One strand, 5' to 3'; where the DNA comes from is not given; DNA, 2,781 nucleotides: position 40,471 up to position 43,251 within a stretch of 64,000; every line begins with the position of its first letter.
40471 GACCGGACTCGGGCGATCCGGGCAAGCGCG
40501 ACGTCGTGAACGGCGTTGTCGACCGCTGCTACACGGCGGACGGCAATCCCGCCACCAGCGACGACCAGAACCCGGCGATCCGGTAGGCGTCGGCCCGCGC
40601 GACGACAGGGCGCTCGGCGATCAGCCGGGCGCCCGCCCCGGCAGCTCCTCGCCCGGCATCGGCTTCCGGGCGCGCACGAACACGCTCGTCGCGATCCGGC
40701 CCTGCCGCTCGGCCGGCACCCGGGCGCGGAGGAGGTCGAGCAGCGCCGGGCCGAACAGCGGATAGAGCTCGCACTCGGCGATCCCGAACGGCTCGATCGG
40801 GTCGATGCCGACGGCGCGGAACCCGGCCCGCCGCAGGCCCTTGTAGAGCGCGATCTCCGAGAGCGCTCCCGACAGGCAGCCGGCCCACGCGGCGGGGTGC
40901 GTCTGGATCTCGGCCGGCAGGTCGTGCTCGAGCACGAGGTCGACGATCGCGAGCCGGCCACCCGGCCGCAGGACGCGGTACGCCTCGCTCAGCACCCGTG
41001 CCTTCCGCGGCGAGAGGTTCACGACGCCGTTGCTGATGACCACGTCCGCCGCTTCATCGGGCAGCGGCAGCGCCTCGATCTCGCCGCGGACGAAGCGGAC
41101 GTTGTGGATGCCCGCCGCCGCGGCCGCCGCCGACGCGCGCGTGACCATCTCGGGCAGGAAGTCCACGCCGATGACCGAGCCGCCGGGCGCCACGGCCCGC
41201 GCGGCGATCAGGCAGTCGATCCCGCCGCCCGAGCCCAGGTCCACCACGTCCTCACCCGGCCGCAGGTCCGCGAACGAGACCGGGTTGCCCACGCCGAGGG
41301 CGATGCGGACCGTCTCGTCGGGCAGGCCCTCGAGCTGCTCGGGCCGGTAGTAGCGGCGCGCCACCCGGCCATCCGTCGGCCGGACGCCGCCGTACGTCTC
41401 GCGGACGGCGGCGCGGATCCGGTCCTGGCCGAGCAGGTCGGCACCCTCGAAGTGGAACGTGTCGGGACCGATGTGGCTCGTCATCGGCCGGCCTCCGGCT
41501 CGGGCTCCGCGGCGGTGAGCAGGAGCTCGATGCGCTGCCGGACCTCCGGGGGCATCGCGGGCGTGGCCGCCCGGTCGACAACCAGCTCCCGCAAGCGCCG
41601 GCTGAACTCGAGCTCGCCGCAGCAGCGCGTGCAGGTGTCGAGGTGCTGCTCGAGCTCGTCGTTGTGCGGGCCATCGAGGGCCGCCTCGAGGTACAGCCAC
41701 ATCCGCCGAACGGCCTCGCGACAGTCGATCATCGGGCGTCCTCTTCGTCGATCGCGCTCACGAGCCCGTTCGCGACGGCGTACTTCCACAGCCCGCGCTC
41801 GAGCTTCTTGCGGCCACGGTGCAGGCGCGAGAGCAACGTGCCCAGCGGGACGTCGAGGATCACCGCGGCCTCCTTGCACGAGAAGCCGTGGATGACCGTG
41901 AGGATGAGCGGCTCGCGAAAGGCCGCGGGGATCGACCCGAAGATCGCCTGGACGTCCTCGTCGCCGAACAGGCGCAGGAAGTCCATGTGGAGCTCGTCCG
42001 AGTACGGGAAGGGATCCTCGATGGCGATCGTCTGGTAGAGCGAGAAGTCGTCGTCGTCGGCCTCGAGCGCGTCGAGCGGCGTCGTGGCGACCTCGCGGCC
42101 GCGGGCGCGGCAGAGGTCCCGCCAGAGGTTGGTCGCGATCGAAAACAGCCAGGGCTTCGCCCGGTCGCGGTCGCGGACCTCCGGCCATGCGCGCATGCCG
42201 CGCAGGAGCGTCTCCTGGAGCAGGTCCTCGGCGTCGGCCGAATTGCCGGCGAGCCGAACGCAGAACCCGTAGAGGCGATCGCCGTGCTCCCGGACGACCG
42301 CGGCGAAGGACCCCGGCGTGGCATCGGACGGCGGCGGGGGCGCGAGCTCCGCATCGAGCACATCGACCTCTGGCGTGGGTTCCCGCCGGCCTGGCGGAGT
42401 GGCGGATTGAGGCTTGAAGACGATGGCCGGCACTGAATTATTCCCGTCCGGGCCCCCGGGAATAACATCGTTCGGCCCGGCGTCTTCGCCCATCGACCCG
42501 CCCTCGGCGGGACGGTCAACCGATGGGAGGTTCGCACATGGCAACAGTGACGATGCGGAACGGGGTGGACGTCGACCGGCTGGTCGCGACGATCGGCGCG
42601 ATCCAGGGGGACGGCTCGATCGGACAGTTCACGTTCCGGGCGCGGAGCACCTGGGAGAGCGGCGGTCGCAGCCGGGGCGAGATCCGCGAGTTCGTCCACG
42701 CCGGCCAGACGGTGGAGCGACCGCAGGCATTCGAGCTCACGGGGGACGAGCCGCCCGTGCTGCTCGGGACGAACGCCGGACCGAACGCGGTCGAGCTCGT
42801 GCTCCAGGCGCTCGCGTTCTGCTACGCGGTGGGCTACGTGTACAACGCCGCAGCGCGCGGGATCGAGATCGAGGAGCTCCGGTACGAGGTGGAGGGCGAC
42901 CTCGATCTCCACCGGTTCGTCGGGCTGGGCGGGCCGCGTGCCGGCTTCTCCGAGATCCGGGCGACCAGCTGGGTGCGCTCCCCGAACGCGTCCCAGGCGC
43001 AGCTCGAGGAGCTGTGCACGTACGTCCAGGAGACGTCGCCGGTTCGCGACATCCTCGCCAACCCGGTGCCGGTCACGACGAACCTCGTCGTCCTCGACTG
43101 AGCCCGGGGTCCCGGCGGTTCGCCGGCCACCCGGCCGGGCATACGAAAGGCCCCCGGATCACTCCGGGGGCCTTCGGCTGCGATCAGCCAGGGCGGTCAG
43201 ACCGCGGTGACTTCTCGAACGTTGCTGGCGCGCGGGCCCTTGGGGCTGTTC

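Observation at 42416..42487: Twin back-to-back ECF promoters with identical boxes and spacing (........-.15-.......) between the sigma operon and osmC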

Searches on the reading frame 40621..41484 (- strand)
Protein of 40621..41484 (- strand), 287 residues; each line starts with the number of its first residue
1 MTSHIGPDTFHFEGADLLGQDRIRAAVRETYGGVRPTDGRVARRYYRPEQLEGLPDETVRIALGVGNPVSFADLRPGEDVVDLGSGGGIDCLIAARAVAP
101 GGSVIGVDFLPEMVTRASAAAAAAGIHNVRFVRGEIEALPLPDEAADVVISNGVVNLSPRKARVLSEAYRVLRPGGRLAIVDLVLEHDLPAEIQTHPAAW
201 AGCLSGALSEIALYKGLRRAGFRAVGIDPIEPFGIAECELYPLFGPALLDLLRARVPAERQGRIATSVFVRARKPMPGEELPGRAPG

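Call 8: search_protein_families(library=pfam, proteins=[window:40621-41484:-], max_evalue=0.01)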
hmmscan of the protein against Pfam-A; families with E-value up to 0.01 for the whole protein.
window:40621-41484:- (287 aa): 13 families
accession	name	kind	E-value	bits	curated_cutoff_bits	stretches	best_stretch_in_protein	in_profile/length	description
PF13847.12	Methyltransf_31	-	1.6e-29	102.9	27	1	75-204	2-132/145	Methyltransferase domain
PF08241.18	Methyltransf_11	-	3.7e-22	79.2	21.2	1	81-180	1-95/95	Methyltransferase domain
PF13649.12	Methyltransf_25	-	7.8e-21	75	27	1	80-176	1-97/97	Methyltransferase domain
PF01209.24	Ubie_methyltran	-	2.3e-16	60.3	20.1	1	75-182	46-153/233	ubiE/COQ5 methyltransferase family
PF08242.18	Methyltransf_12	-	3.1e-13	50.7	30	1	81-178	1-98/98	Methyltransferase domain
PF13489.12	Methyltransf_23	-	1e-10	42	27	1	73-195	19-131/164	Methyltransferase domain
PF01135.25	PCMT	-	1.7e-07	31.6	20.3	1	69-134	66-131/210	Protein-L-isoaspartate(D-aspartate) O-methyltransferase (PCMT)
PF00891.24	Methyltransf_2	-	9.2e-07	28.9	22.3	1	72-195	58-179/210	O-methyltransferase domain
PF24675.1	NpmA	-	0.00017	21.4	60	1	80-141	27-91/214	16S rRNA (adenine(1408)-N(1))-methyltransferase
PF06325.19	PrmA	-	0.0003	20.8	22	1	75-179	160-257/296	Ribosomal protein L11 methyltransferase (PrmA)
PF05175.20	MTS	-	0.00055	20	23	1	77-181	32-139/170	Methyltransferase small domain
PF20922.3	Anamorsin_N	-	0.0017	18.5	27.1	1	136-187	42-94/163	Anamorsin, N-terminal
PF05148.21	Methyltransf_8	-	0.0038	17.6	27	1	130-182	107-158/219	Hypothetical methyltransferase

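Call 9: search_protein_families(library=ncbifam, proteins=[window:40621-41484:-], max_evalue=0.01)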
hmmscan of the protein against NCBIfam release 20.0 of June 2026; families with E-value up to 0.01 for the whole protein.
window:40621-41484:- (287 aa): 49 families (the best 25 are shown)
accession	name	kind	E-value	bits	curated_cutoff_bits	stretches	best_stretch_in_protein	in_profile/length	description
NF008823.0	PRK11873.1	subfamily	5.2e-72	242.6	263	1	42-276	44-269/272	arsenite methyltransferase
NF041537.1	ArsM_AhpD_UU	exception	2.2e-55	187.8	510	1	45-225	45-225/345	arsenite methyltransferase/AhpD domain selenoprotein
NF047649.1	MTase_UXPK_star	exception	1.9e-52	178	460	1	41-228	42-229/283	methyltransferase/UXPK-star double selenoprotein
NF041536.1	ArsM_DUF2284_UU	exception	8e-47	159.6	575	1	45-225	45-225/459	arsenite methyltransferase/DUF2284 domain selenoprotein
NF040538.1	methyl_ArsM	equivalog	7.7e-39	133.8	500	2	142-227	168-255/356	arsinothricin biosynthesis methyltransferase ArsM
NF038099.1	AsSugarArsM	exception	4.9e-24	85.1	400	1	54-250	36-241/321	arsenosugar biosynthesis arsenite methyltransferase ArsM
NF045667.1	MTase_DVU1556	equivalog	2.1e-22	79.6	155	1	69-224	15-162/213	DVU_1556 family methyltransferase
NF040539.1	AST_met_ArsM_2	exception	2.7e-17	63.5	240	1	80-225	60-208/262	putative arsinothricin biosynthesis methyltransferase ArsM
NF001244.0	PRK00216.1-5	equivalog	2e-16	60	216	1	73-186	45-159/236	bifunctional demethylmenaquinone methyltransferase/2-methoxy-6-polyprenyl-1,4-benzoquinol methylase UbiE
TIGR01934.1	MenG_MenH_UbiE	subfamily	8.3e-16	58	158.35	1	74-184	37-145/223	ubiquinone/menaquinone biosynthesis methyltransferase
NF043040.1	corrin_prot_MT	hypoth_equivalog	9.6e-14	51.3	180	1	75-188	39-155/216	corrinoid protein-associated methyltransferase CpaM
NF001240.0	PRK00216.1-1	equivalog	1.1e-13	50.9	378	1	69-183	56-171/251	bifunctional demethylmenaquinone methyltransferase/2-methoxy-6-polyprenyl-1,4-benzoquinol methylase UbiE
TIGR02752.1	MenG_heptapren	equivalog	5e-13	49.1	419.85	1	73-182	42-151/231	demethylmenaquinone methyltransferase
NF001243.0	PRK00216.1-4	equivalog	8.5e-13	48.2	235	1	73-182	44-153/237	demethylmenaquinone methyltransferase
NF045825.1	FAmtase_mtf2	equivalog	3.1e-12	46.3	400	1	72-191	55-169/248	fatty-acid O-methyltransferase Mtf2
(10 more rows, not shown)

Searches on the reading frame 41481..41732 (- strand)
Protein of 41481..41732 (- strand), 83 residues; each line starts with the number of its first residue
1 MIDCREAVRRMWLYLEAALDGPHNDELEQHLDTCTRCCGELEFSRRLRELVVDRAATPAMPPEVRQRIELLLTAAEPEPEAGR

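Call 8: search_protein_families(library=pfam, proteins=[window:41481-41732:-], max_evalue=0.01)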
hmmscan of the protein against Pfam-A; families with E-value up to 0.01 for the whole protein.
window:41481-41732:- (83 aa): 1 family
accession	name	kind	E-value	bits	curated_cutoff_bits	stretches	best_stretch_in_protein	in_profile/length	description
PF13490.11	zf-HC2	-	3e-08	34.1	22.2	1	4-37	1-34/35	Putative zinc-finger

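Call 9: search_protein_families(library=ncbifam, proteins=[window:41481-41732:-], max_evalue=0.01)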
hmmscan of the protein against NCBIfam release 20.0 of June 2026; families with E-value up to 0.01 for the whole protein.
window:41481-41732:- (83 aa): 3 families
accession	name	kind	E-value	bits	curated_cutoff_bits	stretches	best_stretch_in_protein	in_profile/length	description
TIGR03988.1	antisig_RsrA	equivalog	6.8e-14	51.7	62.5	1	3-74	1-72/77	mycothiol system anti-sigma-R factor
NF052375.1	antisigma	equivalog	1.6e-05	25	100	1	17-80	8-70/217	anti-sigma factor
NF052368.1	antisigmaE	subfamily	0.0068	16.2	50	0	1-37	1-37/48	anti-sigma factor family protein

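Call 43: search_solved_structures(query=window:41484-41732:-, max_evalue=0.1, show_alignments=2)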
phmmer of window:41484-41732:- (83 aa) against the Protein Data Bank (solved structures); distinct sequences matched with E-value up to 0.1: 0.

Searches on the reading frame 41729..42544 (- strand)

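Call 8: search_protein_families(library=pfam, proteins=[window:41729-42544:-], max_evalue=0.01)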
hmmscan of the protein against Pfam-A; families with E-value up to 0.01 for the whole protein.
window:41729-42544:- (271 aa): 3 families
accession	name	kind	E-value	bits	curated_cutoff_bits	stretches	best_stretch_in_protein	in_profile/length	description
PF04542.20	Sigma70_r2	-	8.6e-18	64.3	24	1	84-150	2-70/71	Sigma-70 region 2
PF08281.18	Sigma70_r4_2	-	5.5e-08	32.8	25.7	1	204-248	10-54/54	Sigma-70, region 4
PF04545.22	Sigma70_r4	-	0.009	15.9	24.1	0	205-248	5-48/50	Sigma-70, region 4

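Call 9: search_protein_families(library=ncbifam, proteins=[window:41729-42544:-], max_evalue=0.01)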
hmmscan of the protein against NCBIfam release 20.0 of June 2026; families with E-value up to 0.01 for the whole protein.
window:41729-42544:- (271 aa): 74 families (the best 25 are shown)
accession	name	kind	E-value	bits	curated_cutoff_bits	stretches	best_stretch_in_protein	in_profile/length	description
TIGR02947.1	SigH_actino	hypoth_equivalog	1.7e-26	93.1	251.55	1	87-262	20-189/193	RNA polymerase sigma-70 factor, TIGR02947 family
NF007229.0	PRK09647.1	equivalog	2.7e-26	92.3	265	1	74-256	40-206/220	RNA polymerase sigma factor SigE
NF009185.0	PRK12533.1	equivalog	1.1e-24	87.3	248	1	79-253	30-194/231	RNA polymerase sigma factor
NF007223.0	PRK09641.1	equivalog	3.6e-24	85.6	209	1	79-252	19-184/187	RNA polymerase sigma factor SigW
NF006089.0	PRK08241.1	subfamily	5.1e-20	71.8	240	1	74-250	18-202/343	RNA polymerase subunit sigma-70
NF007225.0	PRK09643.1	equivalog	1.7e-19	70.3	190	1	78-255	27-185/204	RNA polymerase sigma factor SigM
TIGR02983.1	SigE-fam_strep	subfamily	2.7e-19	69.6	141.55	2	76-156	4-85/162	SigE family RNA polymerase sigma factor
NF007227.0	PRK09645.1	subfamily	4e-19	69.2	202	2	80-161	15-97/177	sigma-70 family RNA polymerase sigma factor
NF007216.0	PRK09638.1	equivalog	6.4e-19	68.4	194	2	80-153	20-93/180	RNA polymerase sigma factor SigY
TIGR02948.1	SigW_bacill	equivalog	1e-18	68.1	243.1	1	79-252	19-184/187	RNA polymerase sigma factor SigW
NF009166.1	PRK12513.1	equivalog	1.9e-18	66.9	206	1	79-255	23-189/193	RNA polymerase sigma factor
NF009187.0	PRK12535.1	equivalog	1.7e-17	63.7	290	2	197-248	127-178/197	RNA polymerase sigma factor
NF009192.0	PRK12540.1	equivalog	2e-17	63.4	307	1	91-250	18-157/182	RNA polymerase sigma factor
NF009170.0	PRK12517.1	subfamily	2.4e-17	63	197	1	80-252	25-176/188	RNA polymerase sigma factor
TIGR02950.1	SigM_subfam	subfamily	2.7e-17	63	147.95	1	83-250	5-156/159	RNA polymerase sigma factor, SigM family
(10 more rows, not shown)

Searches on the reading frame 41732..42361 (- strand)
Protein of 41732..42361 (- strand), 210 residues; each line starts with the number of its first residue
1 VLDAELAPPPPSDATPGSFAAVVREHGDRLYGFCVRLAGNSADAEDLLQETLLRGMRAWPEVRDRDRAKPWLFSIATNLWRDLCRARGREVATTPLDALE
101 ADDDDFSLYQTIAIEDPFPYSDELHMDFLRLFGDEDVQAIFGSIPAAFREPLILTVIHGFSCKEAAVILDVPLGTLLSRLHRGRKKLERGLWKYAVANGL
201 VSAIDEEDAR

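Call 42: search_solved_structures(query=window:41732-42361:-, max_evalue=0.00001, show_alignments=2)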
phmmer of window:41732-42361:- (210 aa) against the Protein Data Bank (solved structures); distinct sequences matched with E-value up to 0.00001: 16.
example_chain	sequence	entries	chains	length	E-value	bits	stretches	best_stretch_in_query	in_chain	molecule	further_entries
9m9d_F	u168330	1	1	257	2.2e-23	86.4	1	13-188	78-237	ECF RNA polymerase sigma factor SigE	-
9m9e_F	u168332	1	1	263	2.4e-23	86.3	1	13-188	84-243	ECF RNA polymerase sigma factor SigE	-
9m98_F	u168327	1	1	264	2.4e-23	86.3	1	13-188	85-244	ECF RNA polymerase sigma factor SigE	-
6jcy_F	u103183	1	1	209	5.9e-23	85.1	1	26-191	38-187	ECF RNA polymerase sigma factor SigH,ECF RNA polymerase sigma factor SigE,ECF RNA polymera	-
5zx2_F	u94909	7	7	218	9.1e-23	84.5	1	26-191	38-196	ECF RNA polymerase sigma factor SigH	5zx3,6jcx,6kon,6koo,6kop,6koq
5wuq_A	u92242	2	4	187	2.2e-17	66.9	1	17-190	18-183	ECF RNA polymerase sigma factor SigW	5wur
1or7_A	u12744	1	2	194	4.6e-12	49.5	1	40-189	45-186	RNA polymerase sigma-E factor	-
6jbq_F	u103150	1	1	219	6.8e-12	48.9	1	40-189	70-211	ECF RNA polymerase sigma-E factor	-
6in7_B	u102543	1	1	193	9.4e-12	48.5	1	18-191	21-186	RNA polymerase sigma-H factor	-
8z6g_B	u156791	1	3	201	9.9e-12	48.4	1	18-191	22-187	RNA polymerase sigma factor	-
5uxx_A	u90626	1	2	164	3.4e-11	46.7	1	30-189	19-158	RNA polymerase sigma factor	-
7qh5_A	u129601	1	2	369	6e-11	45.8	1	18-188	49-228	RNA polymerase sigma factor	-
5fgm_A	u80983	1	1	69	1.1e-10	45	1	131-194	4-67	ECF RNA polymerase sigma factor SigR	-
6dv9_F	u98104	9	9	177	1.8e-10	44.2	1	19-92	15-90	ECF RNA polymerase sigma factor SigL | RNA polymerase sigma factor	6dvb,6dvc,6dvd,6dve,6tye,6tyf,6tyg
4cxf_A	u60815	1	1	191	4.5e-09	39.7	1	16-188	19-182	RNA POLYMERASE SIGMA FACTOR CNRH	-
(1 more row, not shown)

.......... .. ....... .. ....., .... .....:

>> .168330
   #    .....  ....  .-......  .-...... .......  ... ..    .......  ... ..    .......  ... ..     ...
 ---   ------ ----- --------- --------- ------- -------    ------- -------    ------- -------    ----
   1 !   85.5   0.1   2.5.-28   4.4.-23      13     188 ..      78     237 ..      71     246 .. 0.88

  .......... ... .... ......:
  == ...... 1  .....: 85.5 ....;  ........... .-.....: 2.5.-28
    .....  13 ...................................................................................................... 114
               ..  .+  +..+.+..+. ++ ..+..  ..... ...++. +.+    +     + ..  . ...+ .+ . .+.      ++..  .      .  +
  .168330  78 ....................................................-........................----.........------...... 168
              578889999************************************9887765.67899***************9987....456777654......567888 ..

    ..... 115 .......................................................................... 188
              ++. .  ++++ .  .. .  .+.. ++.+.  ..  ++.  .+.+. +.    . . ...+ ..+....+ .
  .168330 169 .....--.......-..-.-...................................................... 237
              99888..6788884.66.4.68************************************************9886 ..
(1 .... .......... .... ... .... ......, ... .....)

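Call 54: find_homologous_proteins(query=window:41732-42361:-, max_evalue=1e-20)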
Query window:41732-42361:- (210 aa): 1746 proteins with E <= 1e-20 among 2888 candidates; the best 120 are listed.
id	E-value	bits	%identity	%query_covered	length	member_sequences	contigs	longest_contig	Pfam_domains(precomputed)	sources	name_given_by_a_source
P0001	1.2e-130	452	94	100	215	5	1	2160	PF04542.21,PF08281.19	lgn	-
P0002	9.5e-118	410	87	100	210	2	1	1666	PF04542.21,PF08281.19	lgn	-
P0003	2.3e-115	402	85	100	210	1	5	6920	PF04542.21,PF08281.19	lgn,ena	-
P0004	5.3e-115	401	85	100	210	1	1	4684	PF04542.21,PF08281.19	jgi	-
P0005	1.6e-105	370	79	100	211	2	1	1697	PF04542.21,PF08281.19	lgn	-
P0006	1.3e-97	344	81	90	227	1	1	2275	PF04542.21,PF08281.19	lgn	-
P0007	1.5e-95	337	78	90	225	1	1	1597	PF04542.21,PF08281.19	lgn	-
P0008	7.1e-95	335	75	98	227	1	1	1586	PF04542.21,PF08281.19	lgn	-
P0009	8.6e-94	331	73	95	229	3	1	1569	PF04542.21,PF08281.19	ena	-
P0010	1.0e-93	331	75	91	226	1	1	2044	PF04542.21,PF08281.19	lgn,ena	-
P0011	1.2e-93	331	73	95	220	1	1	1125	PF04542.21,PF08281.19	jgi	jgi:RNA polymerase sigma-70 factor (ECF subfamily)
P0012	1.7e-93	330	78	90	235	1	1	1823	PF04542.21,PF08281.19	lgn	-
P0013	5.7e-93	329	74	95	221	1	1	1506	PF04542.21,PF08281.19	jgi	jgi:RNA polymerase sigma-70 factor (ECF subfamily)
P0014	1.4e-92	327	72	95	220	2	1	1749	PF04542.21,PF08281.19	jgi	jgi:RNA polymerase sigma-70 factor (ECF subfamily)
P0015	1.8e-92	327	76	90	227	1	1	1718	PF04542.21,PF08281.19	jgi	jgi:RNA polymerase sigma-70 factor (ECF subfamily)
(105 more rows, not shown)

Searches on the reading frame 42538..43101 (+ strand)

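Call 8: search_protein_families(library=pfam, proteins=[window:42538-43101:+], max_evalue=0.01)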
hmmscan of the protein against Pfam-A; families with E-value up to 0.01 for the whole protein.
window:42538-43101:+ (187 aa): 1 family
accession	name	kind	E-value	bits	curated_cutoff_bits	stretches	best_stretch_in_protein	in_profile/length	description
PF02566.24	OsmC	-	6.8e-18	65.4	27.5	1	77-181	1-99/100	OsmC-like protein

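Call 9: search_protein_families(library=ncbifam, proteins=[window:42538-43101:+], max_evalue=0.01)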
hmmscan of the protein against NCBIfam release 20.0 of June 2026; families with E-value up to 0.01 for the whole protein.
window:42538-43101:+ (187 aa): 1 family
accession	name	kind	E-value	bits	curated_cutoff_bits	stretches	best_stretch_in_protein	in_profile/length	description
NF041052.1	OsmC_like_Se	domain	1.9e-14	53.8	95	1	60-185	18-142/144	OsmC-related (seleno)protein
